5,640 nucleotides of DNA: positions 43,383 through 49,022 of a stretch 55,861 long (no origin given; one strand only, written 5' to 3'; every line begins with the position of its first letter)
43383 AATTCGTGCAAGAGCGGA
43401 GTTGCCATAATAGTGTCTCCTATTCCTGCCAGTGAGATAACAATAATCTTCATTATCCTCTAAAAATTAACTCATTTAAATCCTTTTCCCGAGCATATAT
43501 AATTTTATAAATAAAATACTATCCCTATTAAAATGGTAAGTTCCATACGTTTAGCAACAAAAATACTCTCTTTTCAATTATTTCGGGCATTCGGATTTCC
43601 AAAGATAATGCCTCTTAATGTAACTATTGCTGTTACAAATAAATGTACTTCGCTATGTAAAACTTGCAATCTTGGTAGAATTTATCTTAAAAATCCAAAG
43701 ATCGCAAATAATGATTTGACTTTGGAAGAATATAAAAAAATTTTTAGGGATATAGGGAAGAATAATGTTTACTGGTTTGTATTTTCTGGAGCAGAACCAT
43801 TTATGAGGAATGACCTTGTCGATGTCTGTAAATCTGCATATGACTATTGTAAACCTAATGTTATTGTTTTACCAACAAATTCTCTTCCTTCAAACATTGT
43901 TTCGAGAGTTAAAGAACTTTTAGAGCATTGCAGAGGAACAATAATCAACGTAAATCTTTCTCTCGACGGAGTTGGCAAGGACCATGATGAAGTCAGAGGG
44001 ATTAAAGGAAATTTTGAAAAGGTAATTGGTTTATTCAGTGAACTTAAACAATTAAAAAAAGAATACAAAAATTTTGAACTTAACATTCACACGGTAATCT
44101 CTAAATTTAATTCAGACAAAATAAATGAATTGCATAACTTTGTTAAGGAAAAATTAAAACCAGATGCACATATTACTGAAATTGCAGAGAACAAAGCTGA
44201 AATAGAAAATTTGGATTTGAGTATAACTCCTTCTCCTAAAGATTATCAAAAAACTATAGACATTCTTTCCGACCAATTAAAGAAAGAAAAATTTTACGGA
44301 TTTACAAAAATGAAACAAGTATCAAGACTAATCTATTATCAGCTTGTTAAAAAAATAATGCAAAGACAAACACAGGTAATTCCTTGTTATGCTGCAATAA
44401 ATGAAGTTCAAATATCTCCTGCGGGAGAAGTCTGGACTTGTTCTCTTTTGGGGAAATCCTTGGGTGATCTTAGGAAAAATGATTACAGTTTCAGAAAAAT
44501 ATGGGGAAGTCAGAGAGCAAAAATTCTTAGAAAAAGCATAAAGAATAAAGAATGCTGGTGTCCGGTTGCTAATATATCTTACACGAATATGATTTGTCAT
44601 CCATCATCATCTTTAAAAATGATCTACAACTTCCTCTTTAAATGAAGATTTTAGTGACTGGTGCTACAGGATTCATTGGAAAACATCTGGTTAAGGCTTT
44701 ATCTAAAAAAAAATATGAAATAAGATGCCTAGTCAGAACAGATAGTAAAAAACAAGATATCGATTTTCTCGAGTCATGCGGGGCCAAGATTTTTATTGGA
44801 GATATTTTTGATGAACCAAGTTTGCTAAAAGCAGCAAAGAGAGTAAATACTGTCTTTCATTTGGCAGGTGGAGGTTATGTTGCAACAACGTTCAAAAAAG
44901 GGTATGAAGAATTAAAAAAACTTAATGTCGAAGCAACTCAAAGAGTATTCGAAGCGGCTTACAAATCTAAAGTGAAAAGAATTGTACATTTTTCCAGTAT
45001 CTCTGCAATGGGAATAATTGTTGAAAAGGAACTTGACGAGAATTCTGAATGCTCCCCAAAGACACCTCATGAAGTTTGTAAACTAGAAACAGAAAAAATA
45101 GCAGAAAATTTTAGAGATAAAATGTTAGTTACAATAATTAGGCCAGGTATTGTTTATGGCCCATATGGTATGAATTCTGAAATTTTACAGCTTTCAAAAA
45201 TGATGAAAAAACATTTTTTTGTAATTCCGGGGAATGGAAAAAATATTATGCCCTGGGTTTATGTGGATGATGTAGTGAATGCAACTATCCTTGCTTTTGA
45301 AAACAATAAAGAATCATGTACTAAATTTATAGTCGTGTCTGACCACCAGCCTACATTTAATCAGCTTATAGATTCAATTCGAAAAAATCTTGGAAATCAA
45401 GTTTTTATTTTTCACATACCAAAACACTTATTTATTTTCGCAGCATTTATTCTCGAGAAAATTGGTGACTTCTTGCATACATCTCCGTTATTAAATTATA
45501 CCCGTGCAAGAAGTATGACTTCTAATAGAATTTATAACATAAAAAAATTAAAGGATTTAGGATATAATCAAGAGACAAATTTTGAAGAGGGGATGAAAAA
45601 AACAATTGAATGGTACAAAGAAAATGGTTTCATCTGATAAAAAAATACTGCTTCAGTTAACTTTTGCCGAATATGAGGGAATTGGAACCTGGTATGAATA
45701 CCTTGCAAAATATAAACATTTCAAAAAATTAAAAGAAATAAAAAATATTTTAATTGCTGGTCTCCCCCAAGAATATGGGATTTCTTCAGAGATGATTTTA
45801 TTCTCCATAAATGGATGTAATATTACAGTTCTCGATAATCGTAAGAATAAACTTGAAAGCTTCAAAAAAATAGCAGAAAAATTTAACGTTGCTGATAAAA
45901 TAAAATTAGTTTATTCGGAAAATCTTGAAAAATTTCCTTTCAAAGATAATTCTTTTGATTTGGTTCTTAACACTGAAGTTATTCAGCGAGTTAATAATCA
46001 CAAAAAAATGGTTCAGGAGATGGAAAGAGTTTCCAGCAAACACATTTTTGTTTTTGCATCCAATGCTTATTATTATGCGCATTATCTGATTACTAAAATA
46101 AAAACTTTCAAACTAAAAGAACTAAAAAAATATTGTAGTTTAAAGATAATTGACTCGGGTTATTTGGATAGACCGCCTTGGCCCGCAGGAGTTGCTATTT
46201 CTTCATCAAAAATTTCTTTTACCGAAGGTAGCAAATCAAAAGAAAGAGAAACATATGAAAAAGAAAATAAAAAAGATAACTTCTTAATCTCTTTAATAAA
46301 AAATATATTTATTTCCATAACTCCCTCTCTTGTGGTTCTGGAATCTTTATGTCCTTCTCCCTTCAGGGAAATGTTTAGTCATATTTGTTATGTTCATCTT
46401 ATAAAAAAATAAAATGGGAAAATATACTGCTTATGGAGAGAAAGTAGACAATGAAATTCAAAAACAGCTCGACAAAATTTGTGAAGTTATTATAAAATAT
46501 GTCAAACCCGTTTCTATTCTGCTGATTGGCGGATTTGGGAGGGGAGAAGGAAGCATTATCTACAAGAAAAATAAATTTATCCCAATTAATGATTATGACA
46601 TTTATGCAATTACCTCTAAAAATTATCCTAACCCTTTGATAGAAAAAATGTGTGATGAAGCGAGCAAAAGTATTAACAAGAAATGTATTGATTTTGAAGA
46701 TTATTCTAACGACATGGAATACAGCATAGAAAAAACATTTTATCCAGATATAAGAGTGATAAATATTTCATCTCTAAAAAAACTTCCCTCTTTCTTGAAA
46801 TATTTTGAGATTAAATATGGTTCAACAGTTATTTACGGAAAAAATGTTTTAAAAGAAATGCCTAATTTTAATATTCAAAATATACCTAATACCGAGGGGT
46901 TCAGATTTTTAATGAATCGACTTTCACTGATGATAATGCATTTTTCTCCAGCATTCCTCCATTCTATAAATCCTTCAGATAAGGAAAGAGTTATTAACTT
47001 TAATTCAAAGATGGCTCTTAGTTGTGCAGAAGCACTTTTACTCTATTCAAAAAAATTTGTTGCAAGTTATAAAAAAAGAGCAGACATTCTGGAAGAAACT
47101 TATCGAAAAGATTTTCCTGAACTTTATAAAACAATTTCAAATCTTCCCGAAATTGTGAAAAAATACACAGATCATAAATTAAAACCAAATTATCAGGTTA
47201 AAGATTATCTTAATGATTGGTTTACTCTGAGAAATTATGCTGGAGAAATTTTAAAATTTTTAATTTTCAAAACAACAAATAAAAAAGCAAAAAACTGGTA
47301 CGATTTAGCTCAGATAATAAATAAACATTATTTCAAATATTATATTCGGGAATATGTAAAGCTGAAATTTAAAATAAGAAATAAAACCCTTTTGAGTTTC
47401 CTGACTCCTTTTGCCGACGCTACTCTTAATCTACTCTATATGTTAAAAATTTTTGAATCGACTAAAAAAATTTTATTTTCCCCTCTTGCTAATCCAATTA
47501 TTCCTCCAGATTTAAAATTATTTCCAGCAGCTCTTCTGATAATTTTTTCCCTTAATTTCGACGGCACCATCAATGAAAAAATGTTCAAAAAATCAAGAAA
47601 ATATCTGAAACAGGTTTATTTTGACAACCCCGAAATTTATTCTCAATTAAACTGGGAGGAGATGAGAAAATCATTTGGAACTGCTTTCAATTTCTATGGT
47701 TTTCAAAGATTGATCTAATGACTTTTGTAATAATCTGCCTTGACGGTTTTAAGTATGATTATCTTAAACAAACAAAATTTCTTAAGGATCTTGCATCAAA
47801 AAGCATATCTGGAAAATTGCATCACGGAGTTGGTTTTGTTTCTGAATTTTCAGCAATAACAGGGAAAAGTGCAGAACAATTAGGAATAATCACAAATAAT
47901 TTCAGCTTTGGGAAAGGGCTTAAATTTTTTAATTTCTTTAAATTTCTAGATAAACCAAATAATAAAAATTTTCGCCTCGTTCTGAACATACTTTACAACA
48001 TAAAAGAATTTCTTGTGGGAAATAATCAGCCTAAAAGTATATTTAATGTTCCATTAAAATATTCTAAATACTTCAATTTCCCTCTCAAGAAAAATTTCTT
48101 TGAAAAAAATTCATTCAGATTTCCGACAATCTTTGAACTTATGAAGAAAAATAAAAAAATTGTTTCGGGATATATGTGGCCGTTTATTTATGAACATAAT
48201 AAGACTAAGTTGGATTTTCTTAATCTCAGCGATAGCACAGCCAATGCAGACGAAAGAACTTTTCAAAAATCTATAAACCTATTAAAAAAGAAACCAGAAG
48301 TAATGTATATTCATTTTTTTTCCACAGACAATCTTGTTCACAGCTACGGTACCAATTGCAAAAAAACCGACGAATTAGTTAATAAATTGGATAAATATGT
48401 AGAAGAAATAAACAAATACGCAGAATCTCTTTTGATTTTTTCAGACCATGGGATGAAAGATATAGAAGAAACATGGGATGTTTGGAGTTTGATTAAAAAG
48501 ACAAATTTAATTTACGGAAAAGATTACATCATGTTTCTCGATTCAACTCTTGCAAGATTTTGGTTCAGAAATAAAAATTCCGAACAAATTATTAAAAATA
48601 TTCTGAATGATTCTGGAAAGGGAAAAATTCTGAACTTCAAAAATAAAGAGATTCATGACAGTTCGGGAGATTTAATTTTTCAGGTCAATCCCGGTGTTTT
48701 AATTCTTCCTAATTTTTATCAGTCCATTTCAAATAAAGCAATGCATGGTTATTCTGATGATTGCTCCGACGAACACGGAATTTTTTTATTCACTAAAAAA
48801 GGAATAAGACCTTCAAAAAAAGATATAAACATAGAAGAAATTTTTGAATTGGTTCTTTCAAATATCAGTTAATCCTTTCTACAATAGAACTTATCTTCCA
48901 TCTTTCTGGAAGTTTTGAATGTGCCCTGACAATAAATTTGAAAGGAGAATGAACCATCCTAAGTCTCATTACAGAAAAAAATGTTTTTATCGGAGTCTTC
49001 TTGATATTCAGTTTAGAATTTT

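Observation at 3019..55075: A ~52-kb archaeal glycosylation island carries twelve radical SAM enzymes and ends at aglB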

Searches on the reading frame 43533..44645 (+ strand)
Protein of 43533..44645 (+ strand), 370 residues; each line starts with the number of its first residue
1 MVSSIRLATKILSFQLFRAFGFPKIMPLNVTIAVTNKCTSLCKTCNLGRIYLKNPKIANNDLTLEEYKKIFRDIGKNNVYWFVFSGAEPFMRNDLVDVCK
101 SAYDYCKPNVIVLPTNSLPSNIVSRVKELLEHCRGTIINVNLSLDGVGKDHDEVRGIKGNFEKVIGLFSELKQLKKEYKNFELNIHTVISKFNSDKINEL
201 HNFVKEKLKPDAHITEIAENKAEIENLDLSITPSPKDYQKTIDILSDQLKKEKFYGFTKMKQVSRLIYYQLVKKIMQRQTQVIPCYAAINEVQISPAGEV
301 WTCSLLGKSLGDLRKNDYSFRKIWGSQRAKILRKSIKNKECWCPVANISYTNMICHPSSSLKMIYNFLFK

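Call 6: search_protein_families(library=pfam, proteins=[window:43533-44645:+], max_evalue=0.01)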
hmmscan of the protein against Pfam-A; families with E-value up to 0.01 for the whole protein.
window:43533-44645:+ (370 aa): 3 families
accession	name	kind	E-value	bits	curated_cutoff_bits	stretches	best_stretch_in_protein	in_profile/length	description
PF04055.27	Radical_SAM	-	1.1e-08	35.9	29.5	1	34-203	3-165/166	Radical SAM superfamily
PF13186.11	SPASM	-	2.2e-05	25.1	21.5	1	285-342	1-64/67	Iron-sulfur cluster-binding domain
PF13353.11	Fer4_12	-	0.0014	19.4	22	1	36-134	13-110/137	4Fe-4S single cluster domain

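Call 13: search_protein_families(library=ncbifam, proteins=[window:43533-44645:+], max_evalue=0.001)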
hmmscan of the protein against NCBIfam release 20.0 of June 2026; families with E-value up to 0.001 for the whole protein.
window:43533-44645:+ (370 aa): 41 families (the best 25 are shown)
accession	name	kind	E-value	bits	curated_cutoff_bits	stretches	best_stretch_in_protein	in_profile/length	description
TIGR04055.1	rSAM_NirJ2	equivalog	2.1e-21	76.8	500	1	33-333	5-283/326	putative heme d1 biosynthesis radical SAM protein NirJ2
TIGR04545.1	rSAM_ahbD_hemeb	equivalog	5.8e-18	65.4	500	1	34-334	6-294/339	heme b synthase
TIGR04053.2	TIGR04053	equivalog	2.4e-16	60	395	1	26-206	6-175/366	TIGR04053 family radical SAM/SPASM domain-containing protein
NF050035.1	rSAM_WgK_link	exception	1.2e-15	57.4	650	1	26-200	7-173/367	radical SAM/SPASM peptide maturase WgkB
TIGR04054.1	rSAM_NirJ1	equivalog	7.7e-14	51.1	650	1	31-207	39-200/387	putative heme d1 biosynthesis radical SAM protein NirJ1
TIGR04546.1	rSAM_ahbC_deAc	equivalog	8.1e-13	47.9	650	1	32-249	43-243/390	12,18-didecarboxysiroheme deacetylase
TIGR04250.1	SCM_rSAM_ScmE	equivalog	1.2e-12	47.4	400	1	27-247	2-208/358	SynChlorMet cassette radical SAM/SPASM protein ScmE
TIGR02666.1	moaA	equivalog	5.1e-12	45.4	284.05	1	31-207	13-183/336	GTP 3',8-cyclase MoaA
TIGR03961.1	rSAM_PTO1314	hypoth_equivalog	6.2e-12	45.5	306.05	1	34-227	29-199/332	PTO1314 family radical SAM protein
TIGR04347.1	pseudo_SAM_Halo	equivalog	8.2e-12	45.1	525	1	31-230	41-227/390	TIGR04347 family pseudo-SAM/SPASM protein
NF033640.1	N_Twi_rSAM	subfamily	2.3e-11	43.4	170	1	29-266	112-355/398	twitch domain-containing radical SAM protein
NF041298.1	rSAM_mat_DynA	equivalog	4.2e-11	42.4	450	1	35-342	8-309/356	dynobactin maturation radical SAM/SPASM protein DynA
NF047865.1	rSAM_PapB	equivalog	4.3e-11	42.6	340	1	30-304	5-266/330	PapB family radical SAM/SPASM ranthipeptide maturase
TIGR02109.1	PQQ_syn_pqqE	equivalog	6.2e-11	41.8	381.35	1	26-305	5-259/358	pyrroloquinoline quinone biosynthesis protein PqqE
TIGR04051.1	rSAM_NirJ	equivalog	2.7e-10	39.8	515.45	1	34-206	8-165/354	heme d1 biosynthesis radical SAM protein NirJ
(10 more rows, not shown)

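Call 20: search_solved_structures(query=window:43533-44645:+, max_evalue=0.001)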
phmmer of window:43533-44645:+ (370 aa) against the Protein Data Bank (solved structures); distinct sequences matched with E-value up to 0.001: 1.
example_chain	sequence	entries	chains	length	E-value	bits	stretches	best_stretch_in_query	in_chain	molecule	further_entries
6efn_A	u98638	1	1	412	2.2e-06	30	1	22-199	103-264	Sporulation killing factor maturation protein SkfB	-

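Call 75: search_protein_families(library=padloc, proteins=[window:43533-44645:+], max_evalue=0.00001)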
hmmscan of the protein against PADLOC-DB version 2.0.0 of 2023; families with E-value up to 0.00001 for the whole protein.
window:43533-44645:+ (370 aa): 2 families
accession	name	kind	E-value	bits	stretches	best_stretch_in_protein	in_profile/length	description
PDLC02904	pVip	-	1.1e-08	32.9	1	33-212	8-169/262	Viperins associated with kinases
PDLC02903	pVip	-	9.9e-08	29.7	1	30-206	2-160/257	Viperins not associated with kinases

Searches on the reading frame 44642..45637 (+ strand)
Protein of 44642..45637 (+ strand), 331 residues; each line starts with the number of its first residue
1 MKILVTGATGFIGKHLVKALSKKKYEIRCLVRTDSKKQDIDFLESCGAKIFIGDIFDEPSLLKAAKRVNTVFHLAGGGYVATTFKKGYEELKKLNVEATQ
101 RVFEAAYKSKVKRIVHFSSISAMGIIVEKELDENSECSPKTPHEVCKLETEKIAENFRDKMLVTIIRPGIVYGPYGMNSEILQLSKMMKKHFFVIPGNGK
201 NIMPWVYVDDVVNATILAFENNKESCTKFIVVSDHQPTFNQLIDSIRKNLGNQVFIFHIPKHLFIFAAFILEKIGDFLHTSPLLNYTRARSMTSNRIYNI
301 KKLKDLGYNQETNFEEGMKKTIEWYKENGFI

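Call 8: search_protein_families(library=pfam, proteins=[window:44642-45637:+], max_evalue=0.01)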
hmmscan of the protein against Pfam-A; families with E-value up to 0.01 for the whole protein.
window:44642-45637:+ (331 aa): 11 families
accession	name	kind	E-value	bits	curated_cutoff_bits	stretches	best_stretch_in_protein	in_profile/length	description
PF01370.27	Epimerase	-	7.5e-40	137.3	20.9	1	3-224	1-230/240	NAD dependent epimerase/dehydratase family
PF01073.25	3Beta_HSD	-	2.3e-29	102.7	22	1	4-251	1-269/280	3-beta hydroxysteroid dehydrogenase/isomerase family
PF16363.11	GDP_Man_Dehyd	-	4.4e-29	102.4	27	1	4-321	1-332/332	GDP-mannose 4,6 dehydratase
PF05368.20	NmrA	-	4.7e-23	82.7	27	1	2-264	4-248/298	NmrA-like family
PF07993.18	NAD_binding_4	-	4.3e-20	72.4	20.1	2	61-209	82-241/258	Male sterility protein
PF13460.12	NAD_binding_10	-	6e-15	56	27.2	1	7-170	1-145/184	NAD(P)H-binding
PF02719.21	Polysacc_synt_2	-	1.1e-11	44.9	20.2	1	3-119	1-128/293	Polysaccharide biosynthesis protein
PF04321.23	RmlD_sub_bind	-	1.4e-09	37.9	27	1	1-180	1-160/287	RmlD substrate binding domain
PF08659.16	KR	-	0.00018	21.9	22.6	1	3-123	3-140/180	KR domain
PF01113.26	DapB_N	-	0.0016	19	25.6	1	1-49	1-51/124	Dihydrodipicolinate reductase, N-terminus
PF00106.31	adh_short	-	0.0086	16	26.6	0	3-69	3-72/195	short chain dehydrogenase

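Call 13: search_protein_families(library=ncbifam, proteins=[window:44642-45637:+], max_evalue=0.001)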
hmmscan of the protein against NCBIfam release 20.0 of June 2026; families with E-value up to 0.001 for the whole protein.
window:44642-45637:+ (331 aa): 35 families (the best 25 are shown)
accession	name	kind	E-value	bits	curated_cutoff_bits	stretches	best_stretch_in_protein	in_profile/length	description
TIGR03466.1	HpnA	hypoth_equivalog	1.9e-40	138.7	367.65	1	1-330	1-326/327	hopanoid-associated sugar epimerase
NF052578.1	StrlDmthSdmBMthl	equivalog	1.8e-28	100.3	600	1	1-331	1-328/328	sterol demethylase protein SdmB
TIGR01181.1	dTDP_gluc_dehyt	equivalog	7.5e-28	97.5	365.1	1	2-328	1-314/321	dTDP-glucose 4,6-dehydratase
NF042422.1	oxyalk_red_OleD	equivalog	3.3e-26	92.4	580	1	1-324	1-327/329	2-alkyl-3-oxoalkanoate reductase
TIGR04180.1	EDH_00030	hypoth_equivalog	1.8e-25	89.6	475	1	3-257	1-263/297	NAD-dependent 4,6-dehydratase LegB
TIGR01777.1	yfcH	hypoth_equivalog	9.9e-25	87.7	207.35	1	3-263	1-253/292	TIGR01777 family oxidoreductase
NF042423.1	oxyalk_red_Shew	equivalog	1.6e-22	80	580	1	2-320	10-330/331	2-alkyl-3-oxoalkanoate reductase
TIGR01746.1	Thioester-redct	subfamily_domain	2.3e-21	76.5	213.35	2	59-248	80-279/371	thioester reductase domain-containing protein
NF058621.1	DiazavRedAvaA7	equivalog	5.1e-18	65.7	400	1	1-237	1-234/304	3-diazoavenalumate denitrifying reductase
NF050030.1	thlkprotThyD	equivalog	6e-18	65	400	1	1-223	1-224/305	thylakoid membrane protein ThyD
NF005539.0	PRK07201.1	equivalog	2.3e-16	59.7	549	1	1-251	1-267/657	SDR family oxidoreductase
TIGR01179.1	galE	equivalog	2.8e-16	59.2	262.3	1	2-159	1-161/332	UDP-glucose 4-epimerase GalE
TIGR02197.1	heptose_epim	equivalog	3.1e-15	56.2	274.6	1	3-262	1-274/316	ADP-glyceromanno-heptose 6-epimerase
NF041293.1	G6PDh_Azf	equivalog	1.5e-13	50.8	400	1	3-125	5-121/252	NAD-dependent glucose-6-phosphate dehydrogenase Azf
TIGR04130.1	FnlA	equivalog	1.2e-11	44.1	730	1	3-122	7-127/337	UDP-N-acetylglucosamine 4,6-dehydratase/5-epimerase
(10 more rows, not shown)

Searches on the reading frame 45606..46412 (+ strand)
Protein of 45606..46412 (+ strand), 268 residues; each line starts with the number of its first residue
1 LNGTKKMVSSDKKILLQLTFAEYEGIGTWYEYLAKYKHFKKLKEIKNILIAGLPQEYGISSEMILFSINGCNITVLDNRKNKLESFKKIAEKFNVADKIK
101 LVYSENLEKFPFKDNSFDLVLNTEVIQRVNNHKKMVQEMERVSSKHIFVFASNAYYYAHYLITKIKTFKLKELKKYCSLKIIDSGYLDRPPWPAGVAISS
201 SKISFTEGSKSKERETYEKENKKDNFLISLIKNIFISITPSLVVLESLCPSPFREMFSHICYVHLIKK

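Call 8: search_protein_families(library=pfam, proteins=[window:45606-46412:+], max_evalue=0.01)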
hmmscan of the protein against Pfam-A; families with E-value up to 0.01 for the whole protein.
window:45606-46412:+ (268 aa): 5 families
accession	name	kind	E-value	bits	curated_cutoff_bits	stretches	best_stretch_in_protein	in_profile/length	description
PF08241.18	Methyltransf_11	-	5e-10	40.3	21.2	1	69-143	17-87/95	Methyltransferase domain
PF13847.12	Methyltransf_31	-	1e-07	32.2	27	1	70-153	28-111/145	Methyltransferase domain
PF13649.12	Methyltransf_25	-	2.8e-06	28.3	27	1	70-142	21-92/97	Methyltransferase domain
PF07021.18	MetW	-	0.00017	21.7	21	1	107-160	68-119/193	Methionine biosynthesis protein MetW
PF01209.24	Ubie_methyltran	-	0.0046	16.8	20.1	1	72-142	74-142/233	ubiE/COQ5 methyltransferase family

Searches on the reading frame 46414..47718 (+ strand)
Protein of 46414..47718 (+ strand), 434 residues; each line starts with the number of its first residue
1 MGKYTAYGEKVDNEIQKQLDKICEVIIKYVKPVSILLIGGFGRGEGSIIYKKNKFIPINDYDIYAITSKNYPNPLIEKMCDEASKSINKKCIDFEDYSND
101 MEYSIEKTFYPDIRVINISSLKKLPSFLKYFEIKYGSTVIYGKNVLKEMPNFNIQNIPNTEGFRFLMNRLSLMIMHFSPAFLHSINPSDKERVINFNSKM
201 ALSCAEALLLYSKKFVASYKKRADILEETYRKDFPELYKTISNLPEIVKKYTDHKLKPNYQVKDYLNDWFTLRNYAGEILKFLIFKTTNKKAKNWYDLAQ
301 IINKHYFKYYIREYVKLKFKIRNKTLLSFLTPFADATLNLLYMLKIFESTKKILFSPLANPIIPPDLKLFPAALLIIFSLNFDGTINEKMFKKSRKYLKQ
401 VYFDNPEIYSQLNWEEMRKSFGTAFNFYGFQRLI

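Call 8: search_protein_families(library=pfam, proteins=[window:46414-47718:+], max_evalue=0.01)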
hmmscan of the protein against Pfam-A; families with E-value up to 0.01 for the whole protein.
window:46414-47718:+ (434 aa): 0 families

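Call 13: search_protein_families(library=ncbifam, proteins=[window:46414-47718:+], max_evalue=0.001)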
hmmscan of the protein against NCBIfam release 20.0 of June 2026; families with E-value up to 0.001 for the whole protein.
window:46414-47718:+ (434 aa): 0 families

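Call 67: search_solved_structures(query=window:46414-47718:+, max_evalue=1)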
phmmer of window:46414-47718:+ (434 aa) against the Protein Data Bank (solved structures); distinct sequences matched with E-value up to 1: 1.
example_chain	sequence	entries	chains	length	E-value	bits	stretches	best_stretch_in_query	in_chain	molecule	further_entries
5l2p_A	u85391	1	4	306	0.48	12.5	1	332-377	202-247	Arylesterase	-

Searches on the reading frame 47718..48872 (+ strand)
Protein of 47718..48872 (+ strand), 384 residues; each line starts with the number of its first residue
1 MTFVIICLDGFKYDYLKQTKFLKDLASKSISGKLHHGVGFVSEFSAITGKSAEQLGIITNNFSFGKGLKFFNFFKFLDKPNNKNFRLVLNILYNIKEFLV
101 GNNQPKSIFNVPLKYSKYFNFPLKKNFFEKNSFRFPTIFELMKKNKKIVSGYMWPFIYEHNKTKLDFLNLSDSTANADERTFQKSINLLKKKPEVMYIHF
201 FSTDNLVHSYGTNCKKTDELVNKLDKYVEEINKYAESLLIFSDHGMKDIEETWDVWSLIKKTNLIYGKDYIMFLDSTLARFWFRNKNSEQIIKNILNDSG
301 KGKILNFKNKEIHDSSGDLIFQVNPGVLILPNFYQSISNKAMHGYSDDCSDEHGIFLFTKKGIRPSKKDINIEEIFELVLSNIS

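Call 8: search_protein_families(library=pfam, proteins=[window:47718-48872:+], max_evalue=0.01)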
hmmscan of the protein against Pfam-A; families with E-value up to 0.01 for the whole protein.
window:47718-48872:+ (384 aa): 2 families
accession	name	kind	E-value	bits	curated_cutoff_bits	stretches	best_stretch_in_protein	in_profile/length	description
PF01663.27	Phosphodiest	-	2e-19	70.8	23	1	4-345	2-341/342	Type I phosphodiesterase / nucleotide pyrophosphatase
PF00884.28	Sulfatase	-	0.0076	16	25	0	189-245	200-242/301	Sulfatase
